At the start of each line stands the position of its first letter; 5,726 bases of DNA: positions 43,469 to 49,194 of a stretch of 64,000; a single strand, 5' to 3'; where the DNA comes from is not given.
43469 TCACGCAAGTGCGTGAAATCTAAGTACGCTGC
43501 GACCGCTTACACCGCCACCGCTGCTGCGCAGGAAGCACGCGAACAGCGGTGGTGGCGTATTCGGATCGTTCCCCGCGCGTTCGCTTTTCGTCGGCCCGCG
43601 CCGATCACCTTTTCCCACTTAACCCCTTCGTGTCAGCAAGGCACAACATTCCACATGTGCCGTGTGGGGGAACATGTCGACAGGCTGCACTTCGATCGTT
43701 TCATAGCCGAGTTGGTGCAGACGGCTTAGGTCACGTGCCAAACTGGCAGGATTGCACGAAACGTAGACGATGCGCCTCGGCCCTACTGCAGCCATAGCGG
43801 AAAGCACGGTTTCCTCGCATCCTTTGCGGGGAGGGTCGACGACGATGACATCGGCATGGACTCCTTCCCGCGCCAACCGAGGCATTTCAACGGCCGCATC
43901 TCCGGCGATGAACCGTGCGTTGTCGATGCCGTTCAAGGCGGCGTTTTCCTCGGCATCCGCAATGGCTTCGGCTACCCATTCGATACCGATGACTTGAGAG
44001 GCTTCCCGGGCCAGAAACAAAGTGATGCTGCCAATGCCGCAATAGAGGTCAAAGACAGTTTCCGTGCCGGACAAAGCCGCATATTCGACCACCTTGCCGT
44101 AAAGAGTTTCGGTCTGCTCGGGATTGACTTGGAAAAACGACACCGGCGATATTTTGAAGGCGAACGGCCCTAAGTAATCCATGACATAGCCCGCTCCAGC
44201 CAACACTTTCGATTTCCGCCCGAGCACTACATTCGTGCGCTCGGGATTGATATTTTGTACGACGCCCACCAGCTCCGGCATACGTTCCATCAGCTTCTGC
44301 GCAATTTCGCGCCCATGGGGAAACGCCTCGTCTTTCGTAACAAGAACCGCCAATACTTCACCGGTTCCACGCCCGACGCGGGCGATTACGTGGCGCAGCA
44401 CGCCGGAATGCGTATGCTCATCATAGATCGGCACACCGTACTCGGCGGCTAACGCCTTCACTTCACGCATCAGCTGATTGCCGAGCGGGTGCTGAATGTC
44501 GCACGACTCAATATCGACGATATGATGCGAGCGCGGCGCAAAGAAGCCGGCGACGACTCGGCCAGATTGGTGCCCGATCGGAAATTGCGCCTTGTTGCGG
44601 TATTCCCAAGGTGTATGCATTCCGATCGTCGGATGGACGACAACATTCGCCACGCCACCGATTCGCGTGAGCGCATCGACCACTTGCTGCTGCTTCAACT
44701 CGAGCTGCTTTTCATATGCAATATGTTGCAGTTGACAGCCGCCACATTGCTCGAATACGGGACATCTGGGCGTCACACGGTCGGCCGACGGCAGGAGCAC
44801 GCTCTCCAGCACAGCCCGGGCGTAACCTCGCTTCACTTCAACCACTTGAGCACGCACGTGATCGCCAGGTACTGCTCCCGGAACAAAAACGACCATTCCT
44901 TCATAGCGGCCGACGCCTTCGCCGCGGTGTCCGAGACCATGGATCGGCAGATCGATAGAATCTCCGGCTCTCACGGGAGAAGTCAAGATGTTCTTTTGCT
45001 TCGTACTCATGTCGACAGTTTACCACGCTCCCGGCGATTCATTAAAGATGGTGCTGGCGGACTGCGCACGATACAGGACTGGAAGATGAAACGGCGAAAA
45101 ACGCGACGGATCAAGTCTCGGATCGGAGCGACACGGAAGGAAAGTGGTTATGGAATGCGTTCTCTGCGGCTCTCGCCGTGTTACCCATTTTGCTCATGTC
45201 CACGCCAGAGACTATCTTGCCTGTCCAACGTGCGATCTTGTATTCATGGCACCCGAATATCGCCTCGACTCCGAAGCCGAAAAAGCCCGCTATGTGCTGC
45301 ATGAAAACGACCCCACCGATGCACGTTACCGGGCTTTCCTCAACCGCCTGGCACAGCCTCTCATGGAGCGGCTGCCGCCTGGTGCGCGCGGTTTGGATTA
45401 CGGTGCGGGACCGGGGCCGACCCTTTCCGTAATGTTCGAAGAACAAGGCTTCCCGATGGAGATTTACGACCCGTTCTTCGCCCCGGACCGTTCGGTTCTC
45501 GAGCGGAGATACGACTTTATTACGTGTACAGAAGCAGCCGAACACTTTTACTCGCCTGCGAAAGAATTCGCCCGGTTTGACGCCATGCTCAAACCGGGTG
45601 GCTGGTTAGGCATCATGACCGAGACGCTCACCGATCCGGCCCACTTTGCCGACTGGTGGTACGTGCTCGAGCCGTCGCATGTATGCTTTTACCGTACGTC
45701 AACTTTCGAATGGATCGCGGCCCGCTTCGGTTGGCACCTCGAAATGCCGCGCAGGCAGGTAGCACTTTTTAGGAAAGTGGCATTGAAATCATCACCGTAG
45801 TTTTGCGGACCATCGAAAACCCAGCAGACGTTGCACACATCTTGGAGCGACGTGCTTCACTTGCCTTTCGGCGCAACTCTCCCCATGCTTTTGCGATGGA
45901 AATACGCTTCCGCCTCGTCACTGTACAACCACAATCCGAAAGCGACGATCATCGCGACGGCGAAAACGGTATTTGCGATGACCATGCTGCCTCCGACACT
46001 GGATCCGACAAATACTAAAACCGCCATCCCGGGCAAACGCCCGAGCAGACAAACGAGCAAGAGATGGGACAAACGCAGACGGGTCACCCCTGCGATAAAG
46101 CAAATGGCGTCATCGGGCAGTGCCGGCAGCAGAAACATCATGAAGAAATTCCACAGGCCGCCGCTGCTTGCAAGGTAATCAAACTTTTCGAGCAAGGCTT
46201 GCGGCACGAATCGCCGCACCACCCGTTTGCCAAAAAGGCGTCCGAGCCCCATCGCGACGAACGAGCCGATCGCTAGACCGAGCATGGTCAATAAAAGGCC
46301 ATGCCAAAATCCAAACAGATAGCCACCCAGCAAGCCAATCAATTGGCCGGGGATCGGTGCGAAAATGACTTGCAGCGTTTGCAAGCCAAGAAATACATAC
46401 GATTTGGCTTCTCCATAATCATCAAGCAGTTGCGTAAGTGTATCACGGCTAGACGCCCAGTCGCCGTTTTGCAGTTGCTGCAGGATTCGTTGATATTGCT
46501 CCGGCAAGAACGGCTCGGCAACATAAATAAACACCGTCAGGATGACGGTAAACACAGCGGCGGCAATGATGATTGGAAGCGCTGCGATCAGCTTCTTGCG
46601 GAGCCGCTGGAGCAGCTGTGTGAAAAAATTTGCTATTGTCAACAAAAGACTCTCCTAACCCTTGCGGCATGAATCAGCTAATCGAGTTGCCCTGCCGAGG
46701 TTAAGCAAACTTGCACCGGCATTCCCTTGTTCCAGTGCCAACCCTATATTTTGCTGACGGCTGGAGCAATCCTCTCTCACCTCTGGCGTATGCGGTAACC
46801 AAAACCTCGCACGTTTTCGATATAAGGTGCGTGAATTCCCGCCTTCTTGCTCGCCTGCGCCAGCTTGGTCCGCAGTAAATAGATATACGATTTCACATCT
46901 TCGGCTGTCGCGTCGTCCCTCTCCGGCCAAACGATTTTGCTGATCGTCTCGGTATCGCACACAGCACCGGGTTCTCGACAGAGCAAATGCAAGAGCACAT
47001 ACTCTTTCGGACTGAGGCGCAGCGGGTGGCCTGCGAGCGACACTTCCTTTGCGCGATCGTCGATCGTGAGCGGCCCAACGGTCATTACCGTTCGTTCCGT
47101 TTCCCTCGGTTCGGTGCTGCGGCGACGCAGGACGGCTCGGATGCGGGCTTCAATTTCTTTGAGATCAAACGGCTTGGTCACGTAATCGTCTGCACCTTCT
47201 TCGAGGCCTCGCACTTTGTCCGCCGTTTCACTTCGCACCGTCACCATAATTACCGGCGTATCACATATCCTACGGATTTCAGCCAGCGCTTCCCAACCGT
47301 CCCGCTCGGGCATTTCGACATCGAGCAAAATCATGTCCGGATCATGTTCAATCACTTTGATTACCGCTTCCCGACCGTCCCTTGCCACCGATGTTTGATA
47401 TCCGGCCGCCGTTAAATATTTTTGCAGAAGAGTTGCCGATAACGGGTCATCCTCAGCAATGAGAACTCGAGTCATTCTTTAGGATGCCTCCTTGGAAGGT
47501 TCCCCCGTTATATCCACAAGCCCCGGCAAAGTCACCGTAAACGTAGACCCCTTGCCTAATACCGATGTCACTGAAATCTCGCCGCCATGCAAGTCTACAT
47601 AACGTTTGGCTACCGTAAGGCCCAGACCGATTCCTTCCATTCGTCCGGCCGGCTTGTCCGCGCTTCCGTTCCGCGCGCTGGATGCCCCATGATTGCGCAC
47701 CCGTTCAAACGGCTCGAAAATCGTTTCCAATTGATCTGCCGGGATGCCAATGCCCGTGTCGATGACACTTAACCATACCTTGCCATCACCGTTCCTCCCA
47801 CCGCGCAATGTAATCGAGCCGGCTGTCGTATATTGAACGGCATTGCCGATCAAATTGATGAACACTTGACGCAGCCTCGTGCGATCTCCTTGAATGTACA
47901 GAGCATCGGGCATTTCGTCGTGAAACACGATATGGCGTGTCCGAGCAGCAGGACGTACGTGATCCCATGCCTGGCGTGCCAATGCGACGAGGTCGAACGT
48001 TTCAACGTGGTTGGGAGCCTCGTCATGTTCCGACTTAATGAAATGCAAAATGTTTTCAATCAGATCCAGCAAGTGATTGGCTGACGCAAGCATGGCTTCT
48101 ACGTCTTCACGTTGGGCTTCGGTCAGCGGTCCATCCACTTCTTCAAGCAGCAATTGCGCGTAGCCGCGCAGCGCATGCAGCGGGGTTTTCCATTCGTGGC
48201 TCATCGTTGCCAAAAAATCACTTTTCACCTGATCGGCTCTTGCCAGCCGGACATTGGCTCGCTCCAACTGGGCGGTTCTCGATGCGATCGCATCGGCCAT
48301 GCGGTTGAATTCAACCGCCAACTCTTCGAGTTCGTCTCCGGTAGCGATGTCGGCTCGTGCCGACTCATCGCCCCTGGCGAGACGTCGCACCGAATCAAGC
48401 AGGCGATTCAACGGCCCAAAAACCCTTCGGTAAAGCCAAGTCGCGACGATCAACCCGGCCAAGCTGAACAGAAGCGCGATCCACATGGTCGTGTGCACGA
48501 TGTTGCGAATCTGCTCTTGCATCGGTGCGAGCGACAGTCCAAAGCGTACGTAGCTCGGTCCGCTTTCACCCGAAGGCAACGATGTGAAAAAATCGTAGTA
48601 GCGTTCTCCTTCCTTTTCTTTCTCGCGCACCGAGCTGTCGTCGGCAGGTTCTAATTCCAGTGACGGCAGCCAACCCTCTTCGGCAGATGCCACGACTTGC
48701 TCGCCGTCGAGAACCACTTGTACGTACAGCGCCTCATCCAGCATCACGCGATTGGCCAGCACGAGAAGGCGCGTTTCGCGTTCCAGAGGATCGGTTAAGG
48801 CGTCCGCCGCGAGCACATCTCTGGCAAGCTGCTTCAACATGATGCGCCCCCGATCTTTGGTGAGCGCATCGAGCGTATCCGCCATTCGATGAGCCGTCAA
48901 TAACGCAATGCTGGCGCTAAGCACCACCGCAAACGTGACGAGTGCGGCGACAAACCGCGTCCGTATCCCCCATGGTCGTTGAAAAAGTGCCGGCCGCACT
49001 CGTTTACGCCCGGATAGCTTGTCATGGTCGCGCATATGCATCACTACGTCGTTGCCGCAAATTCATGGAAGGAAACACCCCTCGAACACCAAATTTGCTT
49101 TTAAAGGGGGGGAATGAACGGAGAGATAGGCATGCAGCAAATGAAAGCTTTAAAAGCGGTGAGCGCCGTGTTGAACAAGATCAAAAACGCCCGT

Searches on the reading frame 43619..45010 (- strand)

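Call 94: search_protein_families(library=pfam, proteins=[window:43619-45010:-], max_evalue=0.001)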
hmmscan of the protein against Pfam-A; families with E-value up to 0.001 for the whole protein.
window:43619-45010:- (463 aa): 8 families
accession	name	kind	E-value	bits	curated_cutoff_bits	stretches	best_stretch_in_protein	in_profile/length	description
PF05958.17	tRNA_U5-meth_tr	-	7.4e-24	84.9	23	1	283-461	170-356/357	tRNA (Uracil-5-)-methyltransferase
PF13847.12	Methyltransf_31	-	1.3e-11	44.8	27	1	316-392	4-81/145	Methyltransferase domain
PF01938.26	TRAM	-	5.5e-11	42.6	21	1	16-67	5-59/61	TRAM domain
PF03602.21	Cons_hypoth95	-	3.1e-08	33.9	24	1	316-419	42-152/182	Conserved hypothetical protein 95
PF13649.12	Methyltransf_25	-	7.8e-08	33.4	27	1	319-377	1-59/97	Methyltransferase domain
PF05175.20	MTS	-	1.4e-06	28.5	23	1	316-400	32-113/170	Methyltransferase small domain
PF09445.16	Methyltransf_15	-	2.7e-06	27.5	22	1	317-398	2-84/165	RNA cap guanine-N2 methyltransferase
PF02475.24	TRM5-TYW2_MTfase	-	0.00011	22.6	28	1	315-409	36-127/164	TRM5/TYW2 methyltransferase domain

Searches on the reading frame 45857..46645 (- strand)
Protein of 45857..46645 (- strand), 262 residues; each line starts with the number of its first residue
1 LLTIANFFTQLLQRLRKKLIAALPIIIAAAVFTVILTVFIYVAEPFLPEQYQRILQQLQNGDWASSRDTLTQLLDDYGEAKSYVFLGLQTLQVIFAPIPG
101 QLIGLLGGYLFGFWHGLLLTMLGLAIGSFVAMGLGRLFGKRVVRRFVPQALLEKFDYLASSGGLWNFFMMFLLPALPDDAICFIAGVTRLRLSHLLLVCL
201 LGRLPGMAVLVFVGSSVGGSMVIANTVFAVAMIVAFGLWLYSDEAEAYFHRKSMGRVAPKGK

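Call 94: search_protein_families(library=pfam, proteins=[window:45857-46645:-], max_evalue=0.001)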
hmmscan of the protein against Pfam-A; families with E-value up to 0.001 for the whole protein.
window:45857-46645:- (262 aa): 1 family
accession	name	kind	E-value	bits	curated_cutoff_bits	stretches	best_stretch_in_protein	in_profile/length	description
PF09335.16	VTT_dom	-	5.8e-21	75.7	33.9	1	98-215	1-122/123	VTT domain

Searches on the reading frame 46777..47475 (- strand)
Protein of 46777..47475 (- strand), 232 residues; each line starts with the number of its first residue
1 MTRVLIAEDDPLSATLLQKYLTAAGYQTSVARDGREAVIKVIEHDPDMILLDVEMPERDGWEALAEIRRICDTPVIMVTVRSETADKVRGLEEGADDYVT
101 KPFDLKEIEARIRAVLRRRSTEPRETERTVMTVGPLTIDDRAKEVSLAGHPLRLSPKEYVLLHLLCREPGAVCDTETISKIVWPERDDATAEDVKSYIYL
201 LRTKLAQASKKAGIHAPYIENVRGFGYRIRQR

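Call 94: search_protein_families(library=pfam, proteins=[window:46777-47475:-], max_evalue=0.001)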
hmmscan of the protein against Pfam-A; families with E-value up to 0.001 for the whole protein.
window:46777-47475:- (232 aa): 2 families
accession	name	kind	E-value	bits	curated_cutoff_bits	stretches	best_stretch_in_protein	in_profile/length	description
PF00072.30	Response_reg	-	3.6e-30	104.8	30.2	1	4-113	1-111/111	Response regulator receiver domain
PF00486.34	Trans_reg_C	-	9.5e-17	61.3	26.2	1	149-229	1-77/77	Transcriptional regulatory protein, C terminal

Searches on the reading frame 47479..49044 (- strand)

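Call 94: search_protein_families(library=pfam, proteins=[window:47479-49044:-], max_evalue=0.001)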
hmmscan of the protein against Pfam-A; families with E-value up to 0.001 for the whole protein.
window:47479-49044:- (521 aa): 3 families
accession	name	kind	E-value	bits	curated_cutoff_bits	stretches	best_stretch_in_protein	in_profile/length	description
PF02518.31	HATPase_c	-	1.9e-27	96.3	26.4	1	386-507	1-108/111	Histidine kinase-, DNA gyrase B-, and HSP90-like ATPase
PF00512.31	HisKA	-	1.8e-17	63.5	26.9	1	274-339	2-64/66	His Kinase A (phospho-acceptor) domain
PF00672.30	HAMP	-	6.7e-13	49.2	25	1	203-253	1-51/53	HAMP domain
